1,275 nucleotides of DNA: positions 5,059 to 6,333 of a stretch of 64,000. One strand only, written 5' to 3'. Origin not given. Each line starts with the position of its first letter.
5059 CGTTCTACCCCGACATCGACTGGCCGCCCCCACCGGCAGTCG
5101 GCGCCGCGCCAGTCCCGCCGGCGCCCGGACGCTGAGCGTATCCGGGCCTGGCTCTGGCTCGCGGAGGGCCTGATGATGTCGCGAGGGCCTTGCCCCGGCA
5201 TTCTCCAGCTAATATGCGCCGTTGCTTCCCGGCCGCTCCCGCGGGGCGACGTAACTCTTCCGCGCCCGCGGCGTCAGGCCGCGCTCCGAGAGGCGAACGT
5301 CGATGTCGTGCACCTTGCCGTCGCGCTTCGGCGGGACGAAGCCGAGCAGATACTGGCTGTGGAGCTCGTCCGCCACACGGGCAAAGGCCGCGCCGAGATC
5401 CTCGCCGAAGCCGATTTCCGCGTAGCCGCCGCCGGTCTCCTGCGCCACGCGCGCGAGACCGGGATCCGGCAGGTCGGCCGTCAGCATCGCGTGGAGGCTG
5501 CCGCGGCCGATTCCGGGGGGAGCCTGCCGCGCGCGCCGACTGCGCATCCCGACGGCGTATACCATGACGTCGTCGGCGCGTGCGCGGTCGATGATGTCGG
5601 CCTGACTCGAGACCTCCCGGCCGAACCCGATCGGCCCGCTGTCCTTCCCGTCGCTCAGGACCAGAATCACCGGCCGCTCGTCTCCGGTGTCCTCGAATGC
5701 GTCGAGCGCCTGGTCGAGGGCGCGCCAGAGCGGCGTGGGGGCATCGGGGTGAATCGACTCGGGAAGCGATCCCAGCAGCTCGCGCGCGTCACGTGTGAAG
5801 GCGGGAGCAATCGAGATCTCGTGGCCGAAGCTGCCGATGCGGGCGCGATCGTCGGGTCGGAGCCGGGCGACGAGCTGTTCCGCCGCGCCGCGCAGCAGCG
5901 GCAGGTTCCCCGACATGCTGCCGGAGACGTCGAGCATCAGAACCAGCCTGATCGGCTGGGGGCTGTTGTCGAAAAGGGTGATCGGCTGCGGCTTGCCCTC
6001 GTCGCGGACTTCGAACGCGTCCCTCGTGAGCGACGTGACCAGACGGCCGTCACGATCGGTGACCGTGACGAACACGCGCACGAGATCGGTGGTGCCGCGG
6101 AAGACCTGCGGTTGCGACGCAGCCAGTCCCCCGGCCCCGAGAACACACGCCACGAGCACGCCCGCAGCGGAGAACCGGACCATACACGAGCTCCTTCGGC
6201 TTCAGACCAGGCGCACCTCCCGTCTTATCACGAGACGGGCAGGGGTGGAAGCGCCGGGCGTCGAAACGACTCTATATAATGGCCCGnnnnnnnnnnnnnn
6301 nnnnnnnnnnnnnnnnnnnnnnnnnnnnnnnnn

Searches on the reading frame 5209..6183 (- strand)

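Call 11: search_protein_families(library=pfam, proteins=[window:5209-6183:-], max_evalue=0.001)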
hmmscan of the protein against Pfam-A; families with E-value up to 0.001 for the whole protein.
window:5209-6183:- (324 aa): 4 families
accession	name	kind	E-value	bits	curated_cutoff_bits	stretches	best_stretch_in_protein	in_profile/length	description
PF13519.12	VWA_2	-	1.4e-09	39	27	1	80-180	1-107/107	von Willebrand factor type A domain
PF00092.34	VWA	-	5.3e-09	37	23.8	1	80-217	2-143/174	von Willebrand factor type A domain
PF05762.20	VWA_CoxE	-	2.4e-05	24.3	26.4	1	76-185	55-165/222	VWA domain containing CoxE-like protein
PF13768.12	VWA_3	-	0.0004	20.9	27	0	79-183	2-111/155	von Willebrand factor type A domain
